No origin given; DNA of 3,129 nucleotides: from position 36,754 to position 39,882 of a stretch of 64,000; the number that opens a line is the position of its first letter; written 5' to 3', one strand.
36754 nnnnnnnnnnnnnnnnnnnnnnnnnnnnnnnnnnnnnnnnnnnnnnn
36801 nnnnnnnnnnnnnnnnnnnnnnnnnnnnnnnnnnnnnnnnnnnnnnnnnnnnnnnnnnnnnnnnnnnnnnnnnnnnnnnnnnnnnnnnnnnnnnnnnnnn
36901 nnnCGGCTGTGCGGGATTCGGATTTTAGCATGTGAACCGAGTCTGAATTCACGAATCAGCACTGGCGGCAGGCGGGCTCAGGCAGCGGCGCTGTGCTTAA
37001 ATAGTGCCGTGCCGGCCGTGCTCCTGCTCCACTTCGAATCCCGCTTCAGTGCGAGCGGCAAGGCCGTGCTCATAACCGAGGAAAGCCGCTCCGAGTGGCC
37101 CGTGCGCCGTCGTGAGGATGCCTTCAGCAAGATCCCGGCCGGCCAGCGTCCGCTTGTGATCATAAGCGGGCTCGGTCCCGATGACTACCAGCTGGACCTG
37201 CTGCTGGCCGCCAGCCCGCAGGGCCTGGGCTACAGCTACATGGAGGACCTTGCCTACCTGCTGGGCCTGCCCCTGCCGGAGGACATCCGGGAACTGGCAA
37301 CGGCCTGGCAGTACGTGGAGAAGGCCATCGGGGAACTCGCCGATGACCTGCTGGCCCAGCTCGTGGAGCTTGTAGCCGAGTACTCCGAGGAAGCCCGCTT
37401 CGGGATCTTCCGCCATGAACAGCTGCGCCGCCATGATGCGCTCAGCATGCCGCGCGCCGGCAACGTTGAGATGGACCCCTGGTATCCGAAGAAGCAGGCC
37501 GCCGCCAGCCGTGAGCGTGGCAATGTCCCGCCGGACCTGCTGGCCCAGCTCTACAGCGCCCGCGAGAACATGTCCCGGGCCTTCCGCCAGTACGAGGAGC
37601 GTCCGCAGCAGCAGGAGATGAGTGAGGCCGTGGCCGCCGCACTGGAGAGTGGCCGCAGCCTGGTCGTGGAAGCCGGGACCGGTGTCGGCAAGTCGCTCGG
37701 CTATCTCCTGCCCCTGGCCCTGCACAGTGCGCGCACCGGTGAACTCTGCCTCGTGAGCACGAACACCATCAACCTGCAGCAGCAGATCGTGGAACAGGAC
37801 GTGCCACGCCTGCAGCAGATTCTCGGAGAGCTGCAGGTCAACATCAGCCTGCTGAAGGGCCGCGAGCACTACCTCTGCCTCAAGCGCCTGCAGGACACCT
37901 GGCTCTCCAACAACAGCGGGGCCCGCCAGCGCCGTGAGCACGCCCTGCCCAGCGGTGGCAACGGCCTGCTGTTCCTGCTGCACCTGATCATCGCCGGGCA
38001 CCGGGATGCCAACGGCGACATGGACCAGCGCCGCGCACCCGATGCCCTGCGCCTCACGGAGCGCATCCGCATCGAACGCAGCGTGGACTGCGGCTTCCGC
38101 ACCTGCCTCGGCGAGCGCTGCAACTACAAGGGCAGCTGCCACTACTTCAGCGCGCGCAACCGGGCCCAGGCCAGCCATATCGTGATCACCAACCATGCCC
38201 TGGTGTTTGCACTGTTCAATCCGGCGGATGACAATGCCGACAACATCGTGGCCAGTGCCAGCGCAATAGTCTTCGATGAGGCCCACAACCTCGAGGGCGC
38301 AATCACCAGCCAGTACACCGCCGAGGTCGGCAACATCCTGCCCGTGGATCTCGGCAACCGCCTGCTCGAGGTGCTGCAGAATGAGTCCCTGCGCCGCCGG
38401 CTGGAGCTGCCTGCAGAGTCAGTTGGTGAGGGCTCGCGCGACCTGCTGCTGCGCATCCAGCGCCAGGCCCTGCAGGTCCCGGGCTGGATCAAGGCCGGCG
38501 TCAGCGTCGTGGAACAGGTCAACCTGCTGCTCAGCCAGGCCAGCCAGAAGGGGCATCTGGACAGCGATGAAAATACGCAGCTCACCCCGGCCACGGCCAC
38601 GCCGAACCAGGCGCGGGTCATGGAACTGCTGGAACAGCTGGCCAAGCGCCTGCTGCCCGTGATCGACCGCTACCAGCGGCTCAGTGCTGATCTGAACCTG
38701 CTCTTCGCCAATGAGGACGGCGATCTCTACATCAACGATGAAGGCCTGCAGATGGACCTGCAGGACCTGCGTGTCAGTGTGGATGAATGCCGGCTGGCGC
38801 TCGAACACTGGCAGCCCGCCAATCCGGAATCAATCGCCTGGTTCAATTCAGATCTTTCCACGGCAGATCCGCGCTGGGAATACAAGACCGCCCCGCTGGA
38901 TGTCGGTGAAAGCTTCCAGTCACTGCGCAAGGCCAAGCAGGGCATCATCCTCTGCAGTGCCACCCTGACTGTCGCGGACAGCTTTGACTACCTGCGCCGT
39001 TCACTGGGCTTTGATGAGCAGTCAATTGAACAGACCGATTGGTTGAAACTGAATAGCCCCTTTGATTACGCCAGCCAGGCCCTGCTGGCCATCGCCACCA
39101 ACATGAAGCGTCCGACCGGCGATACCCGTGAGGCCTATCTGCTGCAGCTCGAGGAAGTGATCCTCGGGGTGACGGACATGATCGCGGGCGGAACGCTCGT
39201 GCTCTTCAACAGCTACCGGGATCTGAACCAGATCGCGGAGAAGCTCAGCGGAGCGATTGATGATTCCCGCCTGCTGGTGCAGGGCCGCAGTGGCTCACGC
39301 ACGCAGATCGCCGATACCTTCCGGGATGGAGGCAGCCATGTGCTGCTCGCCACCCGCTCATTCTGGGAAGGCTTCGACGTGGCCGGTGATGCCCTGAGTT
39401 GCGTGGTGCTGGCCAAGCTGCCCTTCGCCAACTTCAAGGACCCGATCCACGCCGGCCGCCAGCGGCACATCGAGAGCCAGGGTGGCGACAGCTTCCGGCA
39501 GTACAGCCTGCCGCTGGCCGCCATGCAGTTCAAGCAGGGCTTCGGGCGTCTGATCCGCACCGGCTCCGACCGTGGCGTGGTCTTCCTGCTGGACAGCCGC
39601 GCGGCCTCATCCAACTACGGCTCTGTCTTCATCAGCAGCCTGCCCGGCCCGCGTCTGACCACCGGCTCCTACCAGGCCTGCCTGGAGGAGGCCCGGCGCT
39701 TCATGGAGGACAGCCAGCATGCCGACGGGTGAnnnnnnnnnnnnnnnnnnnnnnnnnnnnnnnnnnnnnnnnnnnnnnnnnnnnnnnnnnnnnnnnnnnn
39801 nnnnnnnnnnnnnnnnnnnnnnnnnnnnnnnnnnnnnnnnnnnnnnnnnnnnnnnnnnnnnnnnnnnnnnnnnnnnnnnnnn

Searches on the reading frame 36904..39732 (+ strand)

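Call 10: search_protein_families(library=pfam, proteins=[window:36904-39732:+], max_evalue=0.001)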
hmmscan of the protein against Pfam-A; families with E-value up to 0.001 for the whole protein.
window:36904-39732:+ (942 aa): 4 families
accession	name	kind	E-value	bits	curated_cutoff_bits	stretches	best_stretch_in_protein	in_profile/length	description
PF13307.12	Helicase_C_2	-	1.1e-41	143.2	25.3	1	756-914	4-168/170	Helicase C-terminal domain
PF00270.35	DEAD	-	5.5e-13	49.4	26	1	241-321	6-84/167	DEAD/DEAH box helicase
PF06733.21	DEAD_2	-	6.4e-07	29.6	21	1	404-475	98-167/172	DEAD_2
PF04851.21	ResIII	-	3.2e-05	24.3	22.5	0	230-297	2-71/164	Type III restriction enzyme, res subunit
